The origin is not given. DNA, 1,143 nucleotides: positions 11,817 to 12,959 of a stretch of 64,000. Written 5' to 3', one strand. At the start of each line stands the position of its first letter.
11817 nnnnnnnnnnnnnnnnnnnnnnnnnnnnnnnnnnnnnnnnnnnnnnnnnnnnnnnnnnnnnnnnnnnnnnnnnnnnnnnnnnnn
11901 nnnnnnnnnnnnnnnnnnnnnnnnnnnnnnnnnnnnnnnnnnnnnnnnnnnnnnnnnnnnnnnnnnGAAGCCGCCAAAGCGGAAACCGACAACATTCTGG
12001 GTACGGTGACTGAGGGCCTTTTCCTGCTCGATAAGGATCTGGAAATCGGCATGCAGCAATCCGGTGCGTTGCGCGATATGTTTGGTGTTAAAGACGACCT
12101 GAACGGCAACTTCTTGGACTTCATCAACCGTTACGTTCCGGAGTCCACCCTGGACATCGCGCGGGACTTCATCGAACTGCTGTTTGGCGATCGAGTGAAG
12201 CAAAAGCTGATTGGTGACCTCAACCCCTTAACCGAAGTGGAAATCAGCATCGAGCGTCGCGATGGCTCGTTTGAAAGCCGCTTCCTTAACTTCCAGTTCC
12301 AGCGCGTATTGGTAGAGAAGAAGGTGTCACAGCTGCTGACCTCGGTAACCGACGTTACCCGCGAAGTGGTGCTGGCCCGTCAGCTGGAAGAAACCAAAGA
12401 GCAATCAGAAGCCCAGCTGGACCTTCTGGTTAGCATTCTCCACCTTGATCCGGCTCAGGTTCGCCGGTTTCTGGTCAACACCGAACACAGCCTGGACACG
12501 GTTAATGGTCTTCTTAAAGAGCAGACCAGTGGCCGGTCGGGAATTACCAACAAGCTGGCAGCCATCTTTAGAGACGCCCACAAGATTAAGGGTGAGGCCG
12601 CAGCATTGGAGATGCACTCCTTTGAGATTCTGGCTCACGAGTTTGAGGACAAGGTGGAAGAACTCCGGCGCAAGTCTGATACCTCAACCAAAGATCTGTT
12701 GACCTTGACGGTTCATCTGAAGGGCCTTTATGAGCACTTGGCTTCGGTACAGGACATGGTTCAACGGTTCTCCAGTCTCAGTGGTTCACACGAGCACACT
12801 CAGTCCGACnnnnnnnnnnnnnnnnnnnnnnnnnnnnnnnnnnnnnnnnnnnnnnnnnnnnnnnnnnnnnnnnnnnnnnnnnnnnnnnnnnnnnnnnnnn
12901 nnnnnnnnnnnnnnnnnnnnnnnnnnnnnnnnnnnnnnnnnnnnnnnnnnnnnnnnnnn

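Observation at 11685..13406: CheA-type kinase stripped to Hpt + ATPase and re-anchored in the membrane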

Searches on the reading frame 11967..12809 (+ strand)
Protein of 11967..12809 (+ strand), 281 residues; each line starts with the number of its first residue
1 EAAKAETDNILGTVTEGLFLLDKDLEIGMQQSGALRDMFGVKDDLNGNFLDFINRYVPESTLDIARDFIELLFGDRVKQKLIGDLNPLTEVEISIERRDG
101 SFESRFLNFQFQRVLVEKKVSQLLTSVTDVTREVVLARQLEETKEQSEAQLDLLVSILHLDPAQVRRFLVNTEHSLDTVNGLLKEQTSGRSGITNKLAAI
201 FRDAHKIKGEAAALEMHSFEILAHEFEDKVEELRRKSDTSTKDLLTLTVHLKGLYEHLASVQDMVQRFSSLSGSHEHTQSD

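Call 38: search_protein_representatives(protein=window:11967-12809:+)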
Query: 281 residues. Proteins with E-value up to 0.001 (for the whole library): 1629; up to 1e-10: 1130; up to 1e-30: 548. The best 150 are listed.
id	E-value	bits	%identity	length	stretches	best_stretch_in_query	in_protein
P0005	2.2e-113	394.7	69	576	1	1-272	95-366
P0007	1.0e-79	284.4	52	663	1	1-269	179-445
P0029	4.1e-76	272.6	50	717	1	3-274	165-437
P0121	1.4e-75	270.9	49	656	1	5-271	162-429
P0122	2.4e-74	266.9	48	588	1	3-271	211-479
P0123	4.6e-74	265.9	50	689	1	3-273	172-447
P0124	5.0e-74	265.8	49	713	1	1-272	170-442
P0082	4.9e-73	262.6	50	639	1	3-272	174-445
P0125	5.7e-73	262.3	53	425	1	3-239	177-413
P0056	1.7e-72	260.8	47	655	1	4-271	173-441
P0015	3.6e-72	259.7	47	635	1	1-272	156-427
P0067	4.4e-71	256.2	49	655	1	5-269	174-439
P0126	4.9e-71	256.0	47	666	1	3-273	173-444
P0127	1.9e-70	254.1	47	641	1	2-278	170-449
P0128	9.5e-70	251.8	48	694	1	5-271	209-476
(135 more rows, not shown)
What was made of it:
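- The PAS+Hpt query finds 1629 clusters at 50% identity at E<=1e-3, of which 548 are at E<=1e-30 (call 38).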
